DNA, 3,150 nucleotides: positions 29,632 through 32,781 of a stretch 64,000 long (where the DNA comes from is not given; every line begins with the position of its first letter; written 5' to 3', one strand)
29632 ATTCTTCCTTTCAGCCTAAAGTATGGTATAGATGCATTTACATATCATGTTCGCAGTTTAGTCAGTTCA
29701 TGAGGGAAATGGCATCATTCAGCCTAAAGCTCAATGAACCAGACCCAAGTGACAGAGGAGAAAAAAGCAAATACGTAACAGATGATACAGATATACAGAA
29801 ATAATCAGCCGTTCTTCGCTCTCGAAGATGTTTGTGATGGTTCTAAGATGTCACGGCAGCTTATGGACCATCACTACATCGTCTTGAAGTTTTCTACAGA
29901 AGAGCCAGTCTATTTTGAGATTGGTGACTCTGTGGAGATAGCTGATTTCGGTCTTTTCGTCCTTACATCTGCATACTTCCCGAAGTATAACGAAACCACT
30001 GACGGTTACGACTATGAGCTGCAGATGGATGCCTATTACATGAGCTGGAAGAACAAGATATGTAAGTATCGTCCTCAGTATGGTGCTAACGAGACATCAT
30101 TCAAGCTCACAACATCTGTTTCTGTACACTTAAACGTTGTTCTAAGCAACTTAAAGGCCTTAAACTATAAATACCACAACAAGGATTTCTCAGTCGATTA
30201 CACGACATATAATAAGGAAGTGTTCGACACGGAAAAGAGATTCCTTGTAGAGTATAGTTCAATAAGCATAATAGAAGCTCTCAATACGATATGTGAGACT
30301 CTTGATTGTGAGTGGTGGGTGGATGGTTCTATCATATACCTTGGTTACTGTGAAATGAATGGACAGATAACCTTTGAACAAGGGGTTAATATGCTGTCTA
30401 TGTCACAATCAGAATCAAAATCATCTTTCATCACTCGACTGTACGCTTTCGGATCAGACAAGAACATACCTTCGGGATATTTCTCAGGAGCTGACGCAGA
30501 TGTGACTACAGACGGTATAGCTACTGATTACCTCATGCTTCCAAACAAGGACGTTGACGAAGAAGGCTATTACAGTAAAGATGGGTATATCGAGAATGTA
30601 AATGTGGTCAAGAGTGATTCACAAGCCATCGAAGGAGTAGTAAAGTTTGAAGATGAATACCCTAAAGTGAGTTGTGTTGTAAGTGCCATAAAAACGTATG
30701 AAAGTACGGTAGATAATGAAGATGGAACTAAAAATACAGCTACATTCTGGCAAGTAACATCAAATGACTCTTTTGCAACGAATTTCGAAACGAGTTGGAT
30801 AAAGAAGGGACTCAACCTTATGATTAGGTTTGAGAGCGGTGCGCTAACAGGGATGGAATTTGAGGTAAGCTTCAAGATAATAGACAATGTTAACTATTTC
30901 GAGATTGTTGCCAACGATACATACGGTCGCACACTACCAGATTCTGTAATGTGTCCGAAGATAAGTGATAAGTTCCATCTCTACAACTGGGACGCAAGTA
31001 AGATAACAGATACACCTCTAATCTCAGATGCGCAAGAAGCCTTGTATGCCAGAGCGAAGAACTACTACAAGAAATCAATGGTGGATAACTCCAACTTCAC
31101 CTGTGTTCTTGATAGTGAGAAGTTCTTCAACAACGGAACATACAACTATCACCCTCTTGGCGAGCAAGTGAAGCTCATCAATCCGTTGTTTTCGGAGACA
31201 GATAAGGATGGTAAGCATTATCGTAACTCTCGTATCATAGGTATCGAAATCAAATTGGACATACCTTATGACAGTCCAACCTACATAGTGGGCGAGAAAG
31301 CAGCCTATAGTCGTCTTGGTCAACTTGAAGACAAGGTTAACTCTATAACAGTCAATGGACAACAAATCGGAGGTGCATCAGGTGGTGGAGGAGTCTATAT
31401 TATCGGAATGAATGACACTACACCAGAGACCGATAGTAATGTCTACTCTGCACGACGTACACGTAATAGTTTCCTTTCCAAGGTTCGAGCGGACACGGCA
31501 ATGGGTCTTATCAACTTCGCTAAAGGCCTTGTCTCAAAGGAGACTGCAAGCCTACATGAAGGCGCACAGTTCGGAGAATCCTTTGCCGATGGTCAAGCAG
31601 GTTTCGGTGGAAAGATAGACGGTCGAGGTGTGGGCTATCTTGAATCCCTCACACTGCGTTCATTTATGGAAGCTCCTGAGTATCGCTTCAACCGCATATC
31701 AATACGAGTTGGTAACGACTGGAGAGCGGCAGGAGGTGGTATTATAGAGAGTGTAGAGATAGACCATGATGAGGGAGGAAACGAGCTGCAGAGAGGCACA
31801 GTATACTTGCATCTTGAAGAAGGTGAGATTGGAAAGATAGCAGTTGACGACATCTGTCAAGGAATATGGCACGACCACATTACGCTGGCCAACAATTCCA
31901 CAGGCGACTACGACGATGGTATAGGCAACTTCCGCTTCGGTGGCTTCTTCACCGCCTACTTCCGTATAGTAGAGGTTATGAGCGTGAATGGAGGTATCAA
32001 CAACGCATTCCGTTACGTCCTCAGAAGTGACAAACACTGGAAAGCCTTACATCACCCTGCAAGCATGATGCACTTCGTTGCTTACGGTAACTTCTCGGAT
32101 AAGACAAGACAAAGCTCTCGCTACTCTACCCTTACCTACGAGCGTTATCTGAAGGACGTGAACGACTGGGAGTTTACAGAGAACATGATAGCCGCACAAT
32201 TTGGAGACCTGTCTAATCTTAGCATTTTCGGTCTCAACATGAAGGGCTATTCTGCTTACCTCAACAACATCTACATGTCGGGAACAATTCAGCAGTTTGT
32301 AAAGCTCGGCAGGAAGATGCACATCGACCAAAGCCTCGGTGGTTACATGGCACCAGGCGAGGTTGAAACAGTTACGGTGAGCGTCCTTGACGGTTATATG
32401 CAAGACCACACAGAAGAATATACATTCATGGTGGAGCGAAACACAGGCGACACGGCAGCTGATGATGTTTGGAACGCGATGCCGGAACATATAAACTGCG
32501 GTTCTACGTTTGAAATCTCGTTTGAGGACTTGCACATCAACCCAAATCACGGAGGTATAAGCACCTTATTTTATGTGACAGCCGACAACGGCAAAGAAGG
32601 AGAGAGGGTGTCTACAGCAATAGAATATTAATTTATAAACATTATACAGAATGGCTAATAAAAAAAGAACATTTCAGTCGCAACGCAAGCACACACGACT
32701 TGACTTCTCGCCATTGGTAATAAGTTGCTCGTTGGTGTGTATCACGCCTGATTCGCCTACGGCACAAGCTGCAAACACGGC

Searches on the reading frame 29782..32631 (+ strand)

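Call 16: search_protein_families(library=phrogs, proteins=[window:29782-32631:+], max_evalue=0.00001)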
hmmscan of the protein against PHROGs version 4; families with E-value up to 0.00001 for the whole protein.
window:29782-32631:+ (949 aa): 6 families
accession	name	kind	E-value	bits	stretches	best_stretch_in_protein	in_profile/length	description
phrog_38044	-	unknown function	2.5e-85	287.9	2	1-234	1-228/3576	-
phrog_17422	-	unknown function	9.7e-72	243.1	1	1-835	1-776/961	-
phrog_26019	-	unknown function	1.6e-49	169.5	1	16-521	22-491/1347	-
phrog_22546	-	unknown function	3.3e-39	135.4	1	2-596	3-553/1386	-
phrog_19846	-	unknown function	1.2e-31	110.3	1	19-498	24-461/1272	-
phrog_26822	-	unknown function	1.2e-21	77.9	1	605-783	152-303/530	-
